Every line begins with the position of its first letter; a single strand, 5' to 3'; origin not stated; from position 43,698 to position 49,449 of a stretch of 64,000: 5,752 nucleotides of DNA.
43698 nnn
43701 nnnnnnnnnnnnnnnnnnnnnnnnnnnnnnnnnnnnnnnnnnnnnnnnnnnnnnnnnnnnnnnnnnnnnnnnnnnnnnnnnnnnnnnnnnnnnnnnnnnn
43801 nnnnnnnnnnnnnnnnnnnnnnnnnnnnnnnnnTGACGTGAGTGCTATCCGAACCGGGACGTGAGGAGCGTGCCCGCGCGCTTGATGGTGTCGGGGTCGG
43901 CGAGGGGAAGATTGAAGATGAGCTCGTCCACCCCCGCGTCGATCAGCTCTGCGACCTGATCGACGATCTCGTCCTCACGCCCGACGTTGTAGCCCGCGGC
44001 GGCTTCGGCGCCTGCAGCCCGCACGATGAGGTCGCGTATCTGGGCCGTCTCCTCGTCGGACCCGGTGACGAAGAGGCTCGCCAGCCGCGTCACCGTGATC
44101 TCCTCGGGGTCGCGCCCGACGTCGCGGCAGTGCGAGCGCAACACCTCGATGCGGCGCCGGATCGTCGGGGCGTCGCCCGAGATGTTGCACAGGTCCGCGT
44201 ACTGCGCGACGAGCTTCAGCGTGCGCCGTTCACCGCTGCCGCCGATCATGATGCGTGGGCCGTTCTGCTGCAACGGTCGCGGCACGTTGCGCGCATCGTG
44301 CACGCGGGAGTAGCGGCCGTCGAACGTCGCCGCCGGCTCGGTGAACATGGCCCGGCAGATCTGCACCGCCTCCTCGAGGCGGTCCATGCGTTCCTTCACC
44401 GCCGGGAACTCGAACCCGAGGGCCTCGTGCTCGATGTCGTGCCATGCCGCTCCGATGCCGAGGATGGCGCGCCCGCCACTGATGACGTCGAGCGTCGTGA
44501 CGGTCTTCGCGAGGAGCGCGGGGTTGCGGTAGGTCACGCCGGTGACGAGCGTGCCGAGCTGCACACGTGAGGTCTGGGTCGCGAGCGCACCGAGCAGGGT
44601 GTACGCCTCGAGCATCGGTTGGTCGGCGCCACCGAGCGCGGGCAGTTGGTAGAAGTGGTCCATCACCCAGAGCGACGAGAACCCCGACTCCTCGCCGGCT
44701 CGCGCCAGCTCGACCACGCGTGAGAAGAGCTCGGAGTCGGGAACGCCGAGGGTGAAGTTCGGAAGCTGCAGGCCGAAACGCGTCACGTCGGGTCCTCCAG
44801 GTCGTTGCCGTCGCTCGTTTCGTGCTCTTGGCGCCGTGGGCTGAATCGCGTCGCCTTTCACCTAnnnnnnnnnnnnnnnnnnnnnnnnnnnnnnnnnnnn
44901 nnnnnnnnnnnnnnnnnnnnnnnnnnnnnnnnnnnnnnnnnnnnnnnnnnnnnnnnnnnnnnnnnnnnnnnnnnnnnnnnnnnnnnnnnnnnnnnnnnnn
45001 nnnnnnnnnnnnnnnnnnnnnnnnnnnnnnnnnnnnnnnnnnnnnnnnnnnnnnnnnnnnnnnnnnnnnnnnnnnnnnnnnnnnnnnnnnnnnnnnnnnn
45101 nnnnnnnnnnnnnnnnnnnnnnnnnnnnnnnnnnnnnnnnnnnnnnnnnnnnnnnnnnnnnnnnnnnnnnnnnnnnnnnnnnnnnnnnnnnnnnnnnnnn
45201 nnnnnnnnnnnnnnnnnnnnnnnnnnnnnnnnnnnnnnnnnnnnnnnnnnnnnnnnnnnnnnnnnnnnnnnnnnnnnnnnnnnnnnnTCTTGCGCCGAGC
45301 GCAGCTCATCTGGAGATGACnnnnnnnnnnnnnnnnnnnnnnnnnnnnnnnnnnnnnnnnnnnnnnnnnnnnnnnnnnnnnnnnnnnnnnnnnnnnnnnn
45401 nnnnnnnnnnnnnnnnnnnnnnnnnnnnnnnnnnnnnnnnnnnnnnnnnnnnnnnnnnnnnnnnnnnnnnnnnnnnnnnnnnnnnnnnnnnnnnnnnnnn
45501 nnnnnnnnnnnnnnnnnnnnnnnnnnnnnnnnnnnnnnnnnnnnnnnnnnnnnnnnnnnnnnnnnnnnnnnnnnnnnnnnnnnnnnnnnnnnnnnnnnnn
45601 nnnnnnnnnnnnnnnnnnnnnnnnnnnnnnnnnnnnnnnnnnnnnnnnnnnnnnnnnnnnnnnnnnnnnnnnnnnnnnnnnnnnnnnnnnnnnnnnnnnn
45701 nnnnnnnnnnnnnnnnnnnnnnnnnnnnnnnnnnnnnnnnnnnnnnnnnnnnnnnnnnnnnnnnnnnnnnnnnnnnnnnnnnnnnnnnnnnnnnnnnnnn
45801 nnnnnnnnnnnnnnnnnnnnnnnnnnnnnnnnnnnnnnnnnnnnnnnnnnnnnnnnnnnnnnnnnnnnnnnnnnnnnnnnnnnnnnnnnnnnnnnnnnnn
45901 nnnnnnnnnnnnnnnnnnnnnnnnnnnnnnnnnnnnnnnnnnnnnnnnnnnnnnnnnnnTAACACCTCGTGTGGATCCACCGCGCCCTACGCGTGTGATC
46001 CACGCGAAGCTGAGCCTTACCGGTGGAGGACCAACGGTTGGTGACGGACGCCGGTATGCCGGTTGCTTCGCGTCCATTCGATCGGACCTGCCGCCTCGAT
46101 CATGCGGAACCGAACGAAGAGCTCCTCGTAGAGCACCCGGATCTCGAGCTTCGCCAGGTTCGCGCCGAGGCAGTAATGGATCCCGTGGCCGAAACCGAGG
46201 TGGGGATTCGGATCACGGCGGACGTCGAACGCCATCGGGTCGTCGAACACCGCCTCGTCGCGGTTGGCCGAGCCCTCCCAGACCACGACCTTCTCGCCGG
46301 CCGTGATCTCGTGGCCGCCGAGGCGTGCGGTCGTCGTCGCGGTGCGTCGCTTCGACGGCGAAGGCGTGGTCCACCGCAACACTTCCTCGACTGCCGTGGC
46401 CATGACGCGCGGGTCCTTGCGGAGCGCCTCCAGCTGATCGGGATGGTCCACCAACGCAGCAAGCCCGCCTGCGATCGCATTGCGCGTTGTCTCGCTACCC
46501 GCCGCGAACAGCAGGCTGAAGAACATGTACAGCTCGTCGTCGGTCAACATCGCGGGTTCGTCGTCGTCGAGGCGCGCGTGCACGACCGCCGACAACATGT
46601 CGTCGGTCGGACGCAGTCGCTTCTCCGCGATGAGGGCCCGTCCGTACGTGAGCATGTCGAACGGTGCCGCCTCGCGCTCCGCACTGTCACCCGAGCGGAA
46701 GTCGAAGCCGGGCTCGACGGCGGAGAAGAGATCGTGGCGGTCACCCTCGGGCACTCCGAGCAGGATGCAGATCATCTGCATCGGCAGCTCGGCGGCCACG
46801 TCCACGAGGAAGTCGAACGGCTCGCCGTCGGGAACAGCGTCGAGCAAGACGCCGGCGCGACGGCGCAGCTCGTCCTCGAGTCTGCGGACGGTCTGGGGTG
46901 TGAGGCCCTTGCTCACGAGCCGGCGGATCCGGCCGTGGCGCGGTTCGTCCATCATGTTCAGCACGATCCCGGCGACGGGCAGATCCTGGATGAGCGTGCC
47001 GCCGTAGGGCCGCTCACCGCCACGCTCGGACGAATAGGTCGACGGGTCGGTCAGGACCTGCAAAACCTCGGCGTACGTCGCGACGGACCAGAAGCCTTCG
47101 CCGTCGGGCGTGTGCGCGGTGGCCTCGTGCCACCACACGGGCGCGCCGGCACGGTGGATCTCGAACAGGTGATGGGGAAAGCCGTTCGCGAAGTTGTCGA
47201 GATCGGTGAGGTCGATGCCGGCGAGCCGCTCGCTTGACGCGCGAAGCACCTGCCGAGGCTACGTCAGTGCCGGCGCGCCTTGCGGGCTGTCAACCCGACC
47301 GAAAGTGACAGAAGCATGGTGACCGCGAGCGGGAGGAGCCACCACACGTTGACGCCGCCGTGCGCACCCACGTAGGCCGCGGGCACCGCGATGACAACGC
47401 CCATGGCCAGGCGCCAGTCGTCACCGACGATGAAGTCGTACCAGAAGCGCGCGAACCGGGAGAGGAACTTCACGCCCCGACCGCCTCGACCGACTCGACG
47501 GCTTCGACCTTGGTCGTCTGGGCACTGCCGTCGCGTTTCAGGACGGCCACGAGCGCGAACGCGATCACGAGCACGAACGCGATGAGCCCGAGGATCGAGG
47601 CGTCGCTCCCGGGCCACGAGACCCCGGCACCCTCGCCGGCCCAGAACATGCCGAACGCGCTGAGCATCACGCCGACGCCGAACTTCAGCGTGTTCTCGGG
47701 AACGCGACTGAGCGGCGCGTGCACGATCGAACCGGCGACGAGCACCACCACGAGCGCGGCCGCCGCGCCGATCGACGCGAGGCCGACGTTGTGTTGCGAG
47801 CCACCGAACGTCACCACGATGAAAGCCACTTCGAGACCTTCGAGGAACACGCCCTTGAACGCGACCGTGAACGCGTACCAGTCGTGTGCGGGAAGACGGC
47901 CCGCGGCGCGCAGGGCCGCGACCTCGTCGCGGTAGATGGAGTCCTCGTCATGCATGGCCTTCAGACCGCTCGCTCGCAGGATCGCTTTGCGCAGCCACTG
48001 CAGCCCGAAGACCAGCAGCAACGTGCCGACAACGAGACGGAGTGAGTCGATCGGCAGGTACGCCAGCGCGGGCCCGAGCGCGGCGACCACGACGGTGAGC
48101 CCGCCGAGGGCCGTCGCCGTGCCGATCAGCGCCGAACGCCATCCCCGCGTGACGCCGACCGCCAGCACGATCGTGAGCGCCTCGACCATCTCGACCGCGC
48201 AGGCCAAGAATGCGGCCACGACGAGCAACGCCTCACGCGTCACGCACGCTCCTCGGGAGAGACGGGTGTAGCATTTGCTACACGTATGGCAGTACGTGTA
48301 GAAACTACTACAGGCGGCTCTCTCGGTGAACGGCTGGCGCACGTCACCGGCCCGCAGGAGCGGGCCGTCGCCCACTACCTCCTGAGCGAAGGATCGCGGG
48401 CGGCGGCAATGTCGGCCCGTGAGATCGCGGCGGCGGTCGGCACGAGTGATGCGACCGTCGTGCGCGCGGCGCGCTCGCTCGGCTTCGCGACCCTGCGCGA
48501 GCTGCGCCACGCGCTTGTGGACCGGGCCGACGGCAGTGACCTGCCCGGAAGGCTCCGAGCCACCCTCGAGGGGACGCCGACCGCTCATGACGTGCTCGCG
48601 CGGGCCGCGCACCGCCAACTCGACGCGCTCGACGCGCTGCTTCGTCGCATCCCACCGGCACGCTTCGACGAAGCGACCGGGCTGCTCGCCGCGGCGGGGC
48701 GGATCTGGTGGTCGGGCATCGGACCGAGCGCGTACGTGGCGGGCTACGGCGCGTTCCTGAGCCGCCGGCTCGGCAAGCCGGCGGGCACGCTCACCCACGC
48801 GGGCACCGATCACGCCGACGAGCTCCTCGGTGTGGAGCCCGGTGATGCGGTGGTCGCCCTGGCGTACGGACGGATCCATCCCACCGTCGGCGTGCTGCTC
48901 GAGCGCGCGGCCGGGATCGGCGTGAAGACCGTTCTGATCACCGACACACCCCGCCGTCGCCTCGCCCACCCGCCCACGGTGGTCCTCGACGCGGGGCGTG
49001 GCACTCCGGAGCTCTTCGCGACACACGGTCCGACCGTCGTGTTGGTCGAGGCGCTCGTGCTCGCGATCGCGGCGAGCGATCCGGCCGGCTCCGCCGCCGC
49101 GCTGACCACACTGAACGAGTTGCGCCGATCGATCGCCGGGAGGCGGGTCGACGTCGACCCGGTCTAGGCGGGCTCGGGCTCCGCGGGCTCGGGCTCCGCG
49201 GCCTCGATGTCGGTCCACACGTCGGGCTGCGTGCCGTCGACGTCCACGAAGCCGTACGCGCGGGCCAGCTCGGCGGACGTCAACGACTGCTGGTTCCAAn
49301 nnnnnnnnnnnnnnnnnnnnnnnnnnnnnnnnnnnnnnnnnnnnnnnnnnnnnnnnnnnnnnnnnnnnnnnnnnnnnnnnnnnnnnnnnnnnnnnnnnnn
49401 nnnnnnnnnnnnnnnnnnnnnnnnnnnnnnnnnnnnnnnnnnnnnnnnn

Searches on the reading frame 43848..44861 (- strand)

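Call 50: search_protein_families(library=pfam, proteins=[window:43848-44861:-], max_evalue=0.01)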
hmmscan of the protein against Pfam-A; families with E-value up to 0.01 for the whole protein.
window:43848-44861:- (338 aa): 1 family
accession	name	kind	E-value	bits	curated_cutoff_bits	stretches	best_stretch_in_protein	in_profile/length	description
PF00296.26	Bac_luciferase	-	2.3e-49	168.9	27.9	1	29-273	3-238/314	Luciferase-like monooxygenase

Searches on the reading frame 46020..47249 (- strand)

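Call 15: search_protein_families(library=pfam, proteins=[window:46020-47249:-], max_evalue=0.01)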
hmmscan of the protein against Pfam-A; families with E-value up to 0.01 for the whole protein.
window:46020-47249:- (410 aa): 1 family
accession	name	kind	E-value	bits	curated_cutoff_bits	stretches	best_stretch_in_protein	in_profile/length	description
PF00067.27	p450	-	1.9e-25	90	22.8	1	215-384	238-435/462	Cytochrome P450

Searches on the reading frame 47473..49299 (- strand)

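Call 15: search_protein_families(library=pfam, proteins=[window:47473-49299:-], max_evalue=0.01)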
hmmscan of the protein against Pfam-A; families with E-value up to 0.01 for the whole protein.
window:47473-49299:- (609 aa): 2 families
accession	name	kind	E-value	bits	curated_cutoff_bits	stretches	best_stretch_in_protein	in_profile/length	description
PF16955.11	OFeT_1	-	0.00012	22.3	26.9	0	355-442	101-185/207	Ferrous iron uptake permease, iron-lead transporter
PF01169.24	GDT1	-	0.0094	16.7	27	0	375-432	19-75/75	Divalent cation/proton antiporter GDT1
